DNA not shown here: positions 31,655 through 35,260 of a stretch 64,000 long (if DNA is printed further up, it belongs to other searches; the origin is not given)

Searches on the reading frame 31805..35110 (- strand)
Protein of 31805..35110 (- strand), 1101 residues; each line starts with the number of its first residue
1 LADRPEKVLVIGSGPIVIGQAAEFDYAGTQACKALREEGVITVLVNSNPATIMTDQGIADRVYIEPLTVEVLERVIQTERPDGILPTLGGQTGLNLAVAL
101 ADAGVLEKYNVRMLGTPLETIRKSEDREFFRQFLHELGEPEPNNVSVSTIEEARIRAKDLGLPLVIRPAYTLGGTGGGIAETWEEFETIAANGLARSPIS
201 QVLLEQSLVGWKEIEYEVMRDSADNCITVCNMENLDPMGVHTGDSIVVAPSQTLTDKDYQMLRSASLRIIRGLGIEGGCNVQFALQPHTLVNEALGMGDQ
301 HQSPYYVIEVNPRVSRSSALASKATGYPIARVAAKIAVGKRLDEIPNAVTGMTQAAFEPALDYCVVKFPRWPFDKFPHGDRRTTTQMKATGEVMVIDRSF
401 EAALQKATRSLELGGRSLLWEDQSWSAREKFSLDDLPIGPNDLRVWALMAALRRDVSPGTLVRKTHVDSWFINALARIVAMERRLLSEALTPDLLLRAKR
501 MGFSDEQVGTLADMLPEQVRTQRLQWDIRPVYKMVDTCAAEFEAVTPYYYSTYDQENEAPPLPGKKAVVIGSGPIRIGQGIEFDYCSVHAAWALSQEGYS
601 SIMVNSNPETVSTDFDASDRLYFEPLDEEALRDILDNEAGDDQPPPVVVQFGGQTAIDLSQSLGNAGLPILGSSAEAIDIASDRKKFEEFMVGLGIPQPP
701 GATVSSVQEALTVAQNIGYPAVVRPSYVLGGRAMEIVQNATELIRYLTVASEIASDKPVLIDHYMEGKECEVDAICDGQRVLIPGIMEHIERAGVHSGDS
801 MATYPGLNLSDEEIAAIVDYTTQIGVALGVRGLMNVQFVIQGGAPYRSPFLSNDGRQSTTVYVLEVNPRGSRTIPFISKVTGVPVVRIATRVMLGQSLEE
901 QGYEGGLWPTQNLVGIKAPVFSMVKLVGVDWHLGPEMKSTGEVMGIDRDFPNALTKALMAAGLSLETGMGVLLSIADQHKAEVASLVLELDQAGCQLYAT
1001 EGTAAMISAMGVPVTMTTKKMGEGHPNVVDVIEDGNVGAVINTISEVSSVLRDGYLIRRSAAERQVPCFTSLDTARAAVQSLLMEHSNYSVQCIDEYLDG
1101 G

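Call 57: search_protein_families(library=pfam, proteins=[window:31805-35110:-])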
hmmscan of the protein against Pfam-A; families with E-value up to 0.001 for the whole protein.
window:31805-35110:- (1101 aa): 9 families
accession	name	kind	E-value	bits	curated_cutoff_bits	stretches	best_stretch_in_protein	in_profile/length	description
PF02786.22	CPSase_L_D2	-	1.2e-103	345.5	19.8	2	126-344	1-210/211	Carbamoyl-phosphate synthase L chain, ATP binding domain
PF25596.1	CPSase_L_D1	-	7.8e-92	303.6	27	2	6-122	3-117/118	Carbamoyl phosphate synthase preATP-grasp domain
PF02787.25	CPSase_L_D3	-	3.4e-19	69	26.6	1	440-511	6-79/80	Carbamoyl-phosphate synthetase large chain, oligomerisation domain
PF02142.27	MGS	-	5.5e-19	68.5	24.1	1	983-1070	2-94/94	MGS-like domain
PF01071.24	GARS_A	-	1.5e-10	41.6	27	1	688-783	7-107/194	Phosphoribosylglycinamide synthetase, ATP-grasp (A) domain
PF07478.18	Dala_Dala_lig_C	-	1.5e-09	38.1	24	1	710-841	28-162/204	D-ala D-ala ligase C-terminus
PF02655.19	ATP-grasp_3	-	5.9e-09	36.7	23.2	1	682-869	2-156/160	ATP-grasp domain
PF15632.11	ATPgrasp_Ter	-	2.9e-08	34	29.1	0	757-843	3-75/131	ATP-grasp in the biosynthetic pathway with Ter operon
PF02222.28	ATP-grasp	-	6.7e-05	23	27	0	693-843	5-152/179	ATP-grasp domain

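Call 58: find_related_loci(query=window:31805-35110:-, collection=genome_contigs, flank=500)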
Query window:31805-35110:- (1101 aa) in genome_contigs; peptide patterns used: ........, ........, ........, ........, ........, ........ (x = any residue, [..] = any of these).
600 stretches matched a pattern (row limit reached: there are more); 597 encode a relative of the query (tblastn E <= 1e-3); the best 80 are kept; 80 distinct loci.
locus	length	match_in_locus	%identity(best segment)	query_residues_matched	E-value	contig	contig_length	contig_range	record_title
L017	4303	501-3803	78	1-1101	0e+0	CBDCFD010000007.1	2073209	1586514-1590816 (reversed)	MAG: Dehalococcoidia bacterium isolate 00984b42-5fdc-41aa-b48b-cfc3a05d4d85 genome assembly, contig: contig_7, whole gen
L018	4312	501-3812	78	7-1099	0e+0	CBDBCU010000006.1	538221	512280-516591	MAG: Dehalococcoidia bacterium isolate b7e64017-226b-4aac-beac-0e83de6cf32f genome assembly, contig: contig_6, whole gen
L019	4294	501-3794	77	1-1098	0e+0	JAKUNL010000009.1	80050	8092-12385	MAG: Dehalococcoidia bacterium isolate ALOHA_A2.0_6 A2.0-Dehalococcoidia-10_9, whole genome shotgun sequence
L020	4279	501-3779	78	6-1098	0e+0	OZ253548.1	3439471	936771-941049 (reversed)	MAG: Dehalococcoidia bacterium isolate 601e0476-adb4-49b6-be5a-42d8628e722d genome assembly, chromosome: 1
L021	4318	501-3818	77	4-1098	0e+0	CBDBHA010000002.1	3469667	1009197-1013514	MAG: Dehalococcoidia bacterium isolate bb2b1bd2-7e29-43ac-b61b-1ab32c8d9498 genome assembly, contig: contig_2, whole gen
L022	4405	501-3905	77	1-1101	0e+0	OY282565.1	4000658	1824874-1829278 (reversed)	MAG: uncultured Dehalococcoidia bacterium genome assembly, chromosome: 1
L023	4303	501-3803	78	3-1098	0e+0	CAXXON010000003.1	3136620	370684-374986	MAG: Dehalococcoidia bacterium isolate 68d30e11-8926-419a-9d87-ffe9a26ece92 genome assembly, contig: contig_3, whole gen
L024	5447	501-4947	77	6-1098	0e+0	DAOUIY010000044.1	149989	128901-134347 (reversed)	MAG TPA_asm: Dehalococcoidia bacterium isolate S32_229 k113_4445767, whole genome shotgun sequence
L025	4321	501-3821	72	2-1098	0e+0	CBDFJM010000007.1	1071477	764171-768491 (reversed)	MAG: Dehalococcoidia bacterium isolate e3381621-976b-4bb2-ab20-043f7ff68e99 genome assembly, contig: contig_7, whole gen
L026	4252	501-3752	69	6-1099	0e+0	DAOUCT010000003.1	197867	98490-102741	MAG TPA_asm: Dehalococcoidia bacterium isolate H85_861 38027, whole genome shotgun sequence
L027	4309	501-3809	67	1-1099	0e+0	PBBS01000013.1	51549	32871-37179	MAG: Chloroflexota bacterium isolate SP4220 118222, whole genome shotgun sequence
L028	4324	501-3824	68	4-1101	0e+0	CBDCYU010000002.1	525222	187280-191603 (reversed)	MAG: Dehalococcoidia bacterium isolate 262ce888-de54-4936-a59d-857f670bbefa genome assembly, contig: contig_2, whole gen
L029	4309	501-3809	68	1-1100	0e+0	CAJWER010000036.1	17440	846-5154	MAG TPA_asm: uncultured Chloroflexi bacterium isolate ERR599008_bin.106_MetaBAT_v2.12.1_MAG genome assembly, contig: NOD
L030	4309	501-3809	69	1-1098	0e+0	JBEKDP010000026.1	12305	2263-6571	MAG: Dehalococcoidia bacterium isolate SPRUCE 186 SPRUCE_186_26, whole genome shotgun sequence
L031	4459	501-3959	66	6-1097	0e+0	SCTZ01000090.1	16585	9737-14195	MAG: Chloroflexota bacterium isolate FW602_bin.16 FW602_bin.16-49306, whole genome shotgun sequence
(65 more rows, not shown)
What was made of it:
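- CarB is at most 78% identical to Dehalococcoidia MAGs, and the window holds the carA/carB/pyrC operon (calls 57, 58).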
